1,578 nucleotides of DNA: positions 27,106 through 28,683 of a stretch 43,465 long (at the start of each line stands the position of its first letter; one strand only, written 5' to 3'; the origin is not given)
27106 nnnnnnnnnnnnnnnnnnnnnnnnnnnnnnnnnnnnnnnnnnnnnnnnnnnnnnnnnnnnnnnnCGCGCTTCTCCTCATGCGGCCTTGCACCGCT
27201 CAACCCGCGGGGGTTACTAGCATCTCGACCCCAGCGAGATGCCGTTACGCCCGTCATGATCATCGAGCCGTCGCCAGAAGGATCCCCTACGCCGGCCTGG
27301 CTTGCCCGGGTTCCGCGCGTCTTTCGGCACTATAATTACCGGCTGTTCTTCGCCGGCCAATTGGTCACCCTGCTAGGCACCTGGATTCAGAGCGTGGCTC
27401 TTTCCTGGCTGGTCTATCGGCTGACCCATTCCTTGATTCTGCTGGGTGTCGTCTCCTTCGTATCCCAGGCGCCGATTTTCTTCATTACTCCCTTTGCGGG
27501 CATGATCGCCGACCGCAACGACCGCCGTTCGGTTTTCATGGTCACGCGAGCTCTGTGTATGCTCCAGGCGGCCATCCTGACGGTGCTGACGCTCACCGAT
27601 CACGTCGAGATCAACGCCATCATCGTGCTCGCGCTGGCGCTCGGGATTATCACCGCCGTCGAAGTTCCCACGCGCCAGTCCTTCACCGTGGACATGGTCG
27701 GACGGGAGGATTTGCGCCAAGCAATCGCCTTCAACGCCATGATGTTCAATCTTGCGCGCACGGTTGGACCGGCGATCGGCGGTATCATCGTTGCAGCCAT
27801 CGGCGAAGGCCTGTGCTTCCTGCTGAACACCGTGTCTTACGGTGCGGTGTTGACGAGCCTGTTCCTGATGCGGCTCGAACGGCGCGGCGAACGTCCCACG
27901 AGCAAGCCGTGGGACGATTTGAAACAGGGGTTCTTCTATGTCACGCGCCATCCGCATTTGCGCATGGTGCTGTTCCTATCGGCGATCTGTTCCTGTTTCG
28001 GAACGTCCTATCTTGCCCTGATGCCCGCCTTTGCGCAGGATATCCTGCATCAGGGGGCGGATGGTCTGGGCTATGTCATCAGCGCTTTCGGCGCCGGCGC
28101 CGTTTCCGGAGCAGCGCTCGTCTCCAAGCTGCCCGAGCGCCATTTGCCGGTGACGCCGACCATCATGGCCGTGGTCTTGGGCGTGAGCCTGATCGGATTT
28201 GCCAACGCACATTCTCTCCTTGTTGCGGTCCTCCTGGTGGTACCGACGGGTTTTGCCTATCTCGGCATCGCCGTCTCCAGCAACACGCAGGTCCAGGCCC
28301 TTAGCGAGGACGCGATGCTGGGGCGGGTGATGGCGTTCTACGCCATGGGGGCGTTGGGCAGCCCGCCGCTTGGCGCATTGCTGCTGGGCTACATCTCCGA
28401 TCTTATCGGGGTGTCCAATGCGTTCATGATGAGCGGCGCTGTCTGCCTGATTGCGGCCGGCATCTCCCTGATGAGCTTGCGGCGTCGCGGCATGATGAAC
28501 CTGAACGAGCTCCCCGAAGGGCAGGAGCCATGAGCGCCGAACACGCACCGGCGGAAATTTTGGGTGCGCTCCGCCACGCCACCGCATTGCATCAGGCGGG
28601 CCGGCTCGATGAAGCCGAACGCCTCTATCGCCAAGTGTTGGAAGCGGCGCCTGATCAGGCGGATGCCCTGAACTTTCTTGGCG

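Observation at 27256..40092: MFS_3 transporter translationally coupled to five tandem TPR-GT41 (O-GlcNAc-transferase-like) paralogs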

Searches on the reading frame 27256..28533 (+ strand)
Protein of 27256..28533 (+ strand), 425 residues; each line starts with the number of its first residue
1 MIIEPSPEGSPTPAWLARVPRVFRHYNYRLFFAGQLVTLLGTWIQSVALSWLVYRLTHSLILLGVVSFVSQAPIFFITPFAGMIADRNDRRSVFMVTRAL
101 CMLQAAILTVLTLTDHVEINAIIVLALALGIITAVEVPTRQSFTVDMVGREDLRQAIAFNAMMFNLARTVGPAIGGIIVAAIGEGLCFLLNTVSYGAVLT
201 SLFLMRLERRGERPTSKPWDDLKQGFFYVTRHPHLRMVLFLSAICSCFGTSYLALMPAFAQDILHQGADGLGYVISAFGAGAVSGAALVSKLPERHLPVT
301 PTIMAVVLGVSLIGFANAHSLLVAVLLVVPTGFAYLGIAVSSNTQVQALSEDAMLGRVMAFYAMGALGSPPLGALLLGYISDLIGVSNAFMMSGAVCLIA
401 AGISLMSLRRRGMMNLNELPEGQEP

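Call 3: search_protein_families(library=pfam, proteins=[window:27256-28533:+], max_evalue=0.001)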
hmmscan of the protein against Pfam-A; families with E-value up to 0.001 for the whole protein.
window:27256-28533:+ (425 aa): 2 families
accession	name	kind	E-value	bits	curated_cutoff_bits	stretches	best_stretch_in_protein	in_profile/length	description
PF05977.19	MFS_3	-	1.7e-63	215.3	27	1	23-406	7-392/524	Transmembrane secretion effector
PF07690.21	MFS_1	-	1.4e-39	136.4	33.4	2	32-364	2-337/347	Major Facilitator Superfamily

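Call 8: find_encoding_contigs(protein=window:27256-28533:+, flank=10000, max_places=6)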
Protein window:27256-28533:+ (425 aa): no gene with exactly this product is on record in the collection.

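Call 9: search_protein_families(library=ncbifam, proteins=[window:27256-28533:+], max_evalue=0.00001)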
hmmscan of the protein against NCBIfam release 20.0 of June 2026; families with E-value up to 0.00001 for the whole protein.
window:27256-28533:+ (425 aa): 11 families
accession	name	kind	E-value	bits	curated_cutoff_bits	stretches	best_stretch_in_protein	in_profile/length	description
TIGR00900.1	2A0121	subfamily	6.9e-54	183.6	319.6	1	28-385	1-364/364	H+ Antiporter protein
NF007792.0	PRK10489.1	equivalog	5.2e-46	157.5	324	1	22-409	13-400/419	enterobactin transporter EntS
NF012178.0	tet_MFS_V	exception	3.9e-26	92.1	640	1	23-409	5-399/409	tetracycline efflux MFS transporter Tet(V)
NF052575.1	MFS_efflux_Tap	equivalog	3.5e-24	85.6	625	1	31-408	9-394/401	multidrug efflux MFS transporter Tap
NF000246.1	macrolide_MefC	exception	1.3e-20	73.8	870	1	27-417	9-402/407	macrolide efflux MFS transporter Mef(C)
NF000245.1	macrolide_MefA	exception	3e-14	52.9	675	1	28-403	11-392/405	macrolide efflux MFS transporter Mef(A)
NF000051.1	macrolide_MefB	exception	4e-13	49.1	800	1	28-410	11-398/409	macrolide efflux MFS transporter Mef(B)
TIGR00880.1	2_A_01_02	superfamily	7.5e-12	45.6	131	1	75-203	12-135/141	multidrug resistance protein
NF041056.1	ryptide_ex_MFS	equivalog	7.7e-11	41.7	575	1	40-406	17-385/392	ryptide export MFS transporter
NF006386.0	PRK08633.1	equivalog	1e-10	40.1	1221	1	53-408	39-410/1147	acyl-[ACP]--phospholipid O-acyltransferase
NF000154.1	macrolide_MefEN2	exception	3.4e-07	29.9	800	1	33-407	13-392/401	macrolide efflux MFS transporter Mef(En2)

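Call 34: find_homologous_proteins(query=window:27256-28530:+, max_evalue=1e-30)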
Query window:27256-28530:+ (425 aa): 1938 proteins with E <= 1e-30 among 8000 candidates; the best 120 are listed.
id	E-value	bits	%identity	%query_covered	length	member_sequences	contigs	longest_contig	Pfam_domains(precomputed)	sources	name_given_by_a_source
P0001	2.5e-258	875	94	100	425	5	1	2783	PF05977.20,PF07690.22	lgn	-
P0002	1.6e-255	866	93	100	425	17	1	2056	PF05977.20,PF07690.22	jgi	jgi:MFS family permease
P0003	9.5e-252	853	92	100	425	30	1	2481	PF05977.20,PF07690.22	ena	-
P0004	1.1e-239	814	87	100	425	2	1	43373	PF05977.20,PF07690.22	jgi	jgi:MFS family permease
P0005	3.2e-239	812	90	100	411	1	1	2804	PF05977.20,PF07690.22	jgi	jgi:MFS family permease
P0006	2.6e-227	773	84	100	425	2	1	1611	PF13347.13,PF05977.20,PF07690.22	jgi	-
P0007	4.9e-225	765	82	100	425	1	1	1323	PF05977.20,PF07690.22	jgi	jgi:MFS family permease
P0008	1.1e-224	764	81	100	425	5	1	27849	PF13347.13,PF05977.20,PF07690.22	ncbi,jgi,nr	ncbi:MAG TPA: MFS transporter [Micropepsaceae bacterium]|jgi:MFS family permease|nr:MFS transporter 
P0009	2.4e-223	760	81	100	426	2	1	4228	PF05977.20,PF07690.22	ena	-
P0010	2.7e-223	760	82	100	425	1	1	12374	PF05977.20,PF07690.22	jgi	jgi:MFS family permease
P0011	1.9e-221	754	82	99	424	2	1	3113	PF05977.20,PF07690.22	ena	-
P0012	2.3e-221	753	82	100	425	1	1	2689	PF05977.20,PF07690.22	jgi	jgi:MFS family permease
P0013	2.4e-221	753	81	100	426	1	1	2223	PF05977.20,PF07690.22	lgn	-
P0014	9.8e-220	748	83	94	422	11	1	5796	PF05977.20,PF07690.22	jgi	jgi:predicted MFS family arabinose efflux permease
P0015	1.7e-219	747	81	100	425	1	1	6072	PF05977.20,PF07690.22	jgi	jgi:MFS family permease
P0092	2.0e-176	605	68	93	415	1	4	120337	PF13347.13,PF05977.20,PF07690.22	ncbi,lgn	-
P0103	3.9e-142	492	57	93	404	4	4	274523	PF05977.20,PF07690.22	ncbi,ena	ncbi:MAG: hypothetical protein RJB62_1465 [Pseudomonadota bacterium]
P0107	1.9e-139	483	57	93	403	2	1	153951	PF05977.20,PF07690.22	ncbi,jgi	jgi:MFS family permease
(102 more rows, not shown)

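Call 35: find_encoding_contigs(protein=P0103, flank=10000, max_places=2)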
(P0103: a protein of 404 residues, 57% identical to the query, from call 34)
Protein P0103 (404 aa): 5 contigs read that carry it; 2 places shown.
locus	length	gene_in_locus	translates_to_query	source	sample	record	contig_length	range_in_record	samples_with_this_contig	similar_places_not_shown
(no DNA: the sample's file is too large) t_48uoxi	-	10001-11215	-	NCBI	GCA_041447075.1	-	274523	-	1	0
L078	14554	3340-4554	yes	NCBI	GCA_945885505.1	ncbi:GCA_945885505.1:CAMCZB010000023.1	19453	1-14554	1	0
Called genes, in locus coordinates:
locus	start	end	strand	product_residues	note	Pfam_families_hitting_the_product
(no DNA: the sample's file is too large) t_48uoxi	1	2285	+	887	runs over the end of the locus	PF04513:Baculo_PEP_C (faint), PF08238:Sel1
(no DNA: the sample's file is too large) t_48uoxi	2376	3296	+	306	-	PF01925:TauE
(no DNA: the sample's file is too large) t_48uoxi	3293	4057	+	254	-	PF09608:Alph_Pro_TM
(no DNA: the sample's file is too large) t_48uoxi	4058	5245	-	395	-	PF02771:Acyl-CoA_dh_N, PF02770:Acyl-CoA_dh_M, PF00441:Acyl-CoA_dh_1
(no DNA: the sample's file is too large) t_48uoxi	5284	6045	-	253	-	PF00561:Abhydrolase_1, PF12146:Hydrolase_4, PF12697:Abhydrolase_6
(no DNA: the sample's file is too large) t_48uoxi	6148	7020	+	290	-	PF19576:Acyltransf_2, PF01553:Acyltransferase (weak)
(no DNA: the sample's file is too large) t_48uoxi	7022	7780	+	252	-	PF02754:CCG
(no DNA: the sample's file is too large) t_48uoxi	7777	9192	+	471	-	PF02589:LUD_dom, PF13187:Fer4_9 (faint), PF13183:Fer4_8, PF13237:Fer4_10 (faint), PF12838:Fer4_7 (weak), PF13484:Fer4_16 (weak), PF13534:Fer4_17 (faint)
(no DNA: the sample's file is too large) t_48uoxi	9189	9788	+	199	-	PF02589:LUD_dom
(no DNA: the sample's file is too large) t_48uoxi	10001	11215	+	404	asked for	PF05977:MFS_3, PF07690:MFS_1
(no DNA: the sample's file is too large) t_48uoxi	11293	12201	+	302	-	PF00753:Lactamase_B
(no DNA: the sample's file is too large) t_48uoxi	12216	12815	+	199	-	PF00857:Isochorismatase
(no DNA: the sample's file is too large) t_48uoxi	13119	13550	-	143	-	PF14347:DUF4399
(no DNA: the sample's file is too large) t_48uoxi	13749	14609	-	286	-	PF02826:2-Hacid_dh_C, PF03446:NAD_binding_2, PF03807:F420_oxidored (weak), PF14833:NAD_binding_11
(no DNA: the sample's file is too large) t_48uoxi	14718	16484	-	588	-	PF02776:TPP_enzyme_N, PF02775:TPP_enzyme_C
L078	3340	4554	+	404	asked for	PF05977:MFS_3, PF07690:MFS_1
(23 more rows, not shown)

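Call 36: find_encoding_contigs(protein=P0107, flank=10000, max_places=2)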
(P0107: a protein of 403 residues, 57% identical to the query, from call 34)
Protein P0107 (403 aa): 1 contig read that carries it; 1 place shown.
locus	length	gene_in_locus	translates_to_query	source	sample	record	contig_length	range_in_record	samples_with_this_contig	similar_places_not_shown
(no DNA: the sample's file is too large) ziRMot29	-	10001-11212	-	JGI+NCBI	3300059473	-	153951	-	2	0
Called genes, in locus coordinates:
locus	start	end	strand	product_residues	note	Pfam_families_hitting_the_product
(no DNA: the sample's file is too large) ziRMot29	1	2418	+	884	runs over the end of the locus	-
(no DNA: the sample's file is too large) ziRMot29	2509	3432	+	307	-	PF01925:TauE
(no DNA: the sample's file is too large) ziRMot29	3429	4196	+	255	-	PF09608:Alph_Pro_TM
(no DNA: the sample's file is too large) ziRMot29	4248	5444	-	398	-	PF02771:Acyl-CoA_dh_N, PF02770:Acyl-CoA_dh_M, PF00441:Acyl-CoA_dh_1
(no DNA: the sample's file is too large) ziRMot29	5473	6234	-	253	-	PF00561:Abhydrolase_1, PF12146:Hydrolase_4, PF12697:Abhydrolase_6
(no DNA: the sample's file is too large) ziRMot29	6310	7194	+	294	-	PF19576:Acyltransf_2, PF01553:Acyltransferase (weak)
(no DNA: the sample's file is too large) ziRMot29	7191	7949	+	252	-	PF02754:CCG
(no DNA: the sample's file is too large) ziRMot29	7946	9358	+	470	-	PF02589:LUD_dom, PF13187:Fer4_9 (faint), PF00037:Fer4 (faint), PF13183:Fer4_8, PF13237:Fer4_10 (faint), PF13534:Fer4_17 (faint)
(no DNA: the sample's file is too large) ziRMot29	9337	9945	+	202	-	PF02589:LUD_dom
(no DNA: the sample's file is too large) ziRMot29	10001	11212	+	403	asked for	PF05977:MFS_3, PF07690:MFS_1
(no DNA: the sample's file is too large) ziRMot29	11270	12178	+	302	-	PF00753:Lactamase_B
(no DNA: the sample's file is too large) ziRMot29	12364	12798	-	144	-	PF14347:DUF4399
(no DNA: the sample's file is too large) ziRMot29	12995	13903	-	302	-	PF02826:2-Hacid_dh_C, PF03446:NAD_binding_2, PF03721:UDPG_MGDP_dh_N (faint), PF03807:F420_oxidored (weak), PF07991:KARI_N (faint), PF14833:NAD_binding_11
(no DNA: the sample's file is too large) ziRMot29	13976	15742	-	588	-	PF02776:TPP_enzyme_N, PF02775:TPP_enzyme_C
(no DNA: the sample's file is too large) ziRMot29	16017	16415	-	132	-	-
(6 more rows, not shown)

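Call 37: find_encoding_contigs(protein=P0092, flank=10000, max_places=2)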
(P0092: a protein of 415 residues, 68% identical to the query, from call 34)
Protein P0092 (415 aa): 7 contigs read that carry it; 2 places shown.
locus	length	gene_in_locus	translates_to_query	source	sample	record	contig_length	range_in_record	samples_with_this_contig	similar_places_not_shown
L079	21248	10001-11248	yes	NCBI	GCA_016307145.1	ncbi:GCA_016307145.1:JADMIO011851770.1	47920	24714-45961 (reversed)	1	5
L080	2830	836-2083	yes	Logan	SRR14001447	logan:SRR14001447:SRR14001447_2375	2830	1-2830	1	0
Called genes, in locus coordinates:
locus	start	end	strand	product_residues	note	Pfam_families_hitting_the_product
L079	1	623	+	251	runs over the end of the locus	PF09608:Alph_Pro_TM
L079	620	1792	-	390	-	PF02771:Acyl-CoA_dh_N, PF02770:Acyl-CoA_dh_M, PF00441:Acyl-CoA_dh_1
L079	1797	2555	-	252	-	PF00561:Abhydrolase_1, PF12146:Hydrolase_4, PF12697:Abhydrolase_6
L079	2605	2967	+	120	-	PF04241:DUF423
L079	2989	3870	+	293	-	PF19576:Acyltransf_2, PF01553:Acyltransferase (weak)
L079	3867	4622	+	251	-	PF02754:CCG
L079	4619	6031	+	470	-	PF02589:LUD_dom, PF13187:Fer4_9 (faint), PF13237:Fer4_10 (faint), PF12838:Fer4_7 (weak), PF13183:Fer4_8, PF11870:LutB_C (weak)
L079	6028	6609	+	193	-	PF02589:LUD_dom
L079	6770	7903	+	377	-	PF08495:FIST, PF10442:FIST_C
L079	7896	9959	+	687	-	PF00989:PAS (faint), PF08448:PAS_4 (faint), PF13426:PAS_9 (weak), PF00512:HisKA, PF02518:HATPase_c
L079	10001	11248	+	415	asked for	PF05977:MFS_3, PF13347:MFS_2 (faint), PF07690:MFS_1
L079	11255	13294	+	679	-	PF13174:TPR_6 (faint), PF13432:TPR_16 (weak), PF14559:TPR_19, PF07719:TPR_2 (weak), PF13371:TPR_9, PF13432:TPR_16, PF00515:TPR_1 (weak), PF13844:Glyco_transf_41, +8 more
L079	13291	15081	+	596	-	PF07719:TPR_2 (faint), PF13174:TPR_6 (faint), PF13181:TPR_8 (faint), PF13432:TPR_16, PF13414:TPR_11 (weak), PF00515:TPR_1 (weak), PF13432:TPR_16, PF13844:Glyco_transf_41, +5 more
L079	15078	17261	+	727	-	PF13432:TPR_16, PF14559:TPR_19, PF03704:BTAD (weak), PF00515:TPR_1, PF13414:TPR_11, PF13432:TPR_16, PF00515:TPR_1, PF13844:Glyco_transf_41, +21 more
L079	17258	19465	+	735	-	PF13432:TPR_16, PF14559:TPR_19 (weak), PF14559:TPR_19 (weak), PF13432:TPR_16, PF13414:TPR_11, PF13414:TPR_11, PF13432:TPR_16, PF13844:Glyco_transf_41, +24 more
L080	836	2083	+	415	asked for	PF05977:MFS_3, PF13347:MFS_2 (faint), PF07690:MFS_1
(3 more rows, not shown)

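Call 70: search_protein_families(library=padloc, proteins=[window:27256-28533:+], max_evalue=0.001)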
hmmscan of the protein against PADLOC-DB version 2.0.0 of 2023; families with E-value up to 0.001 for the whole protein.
window:27256-28533:+ (425 aa): 0 families
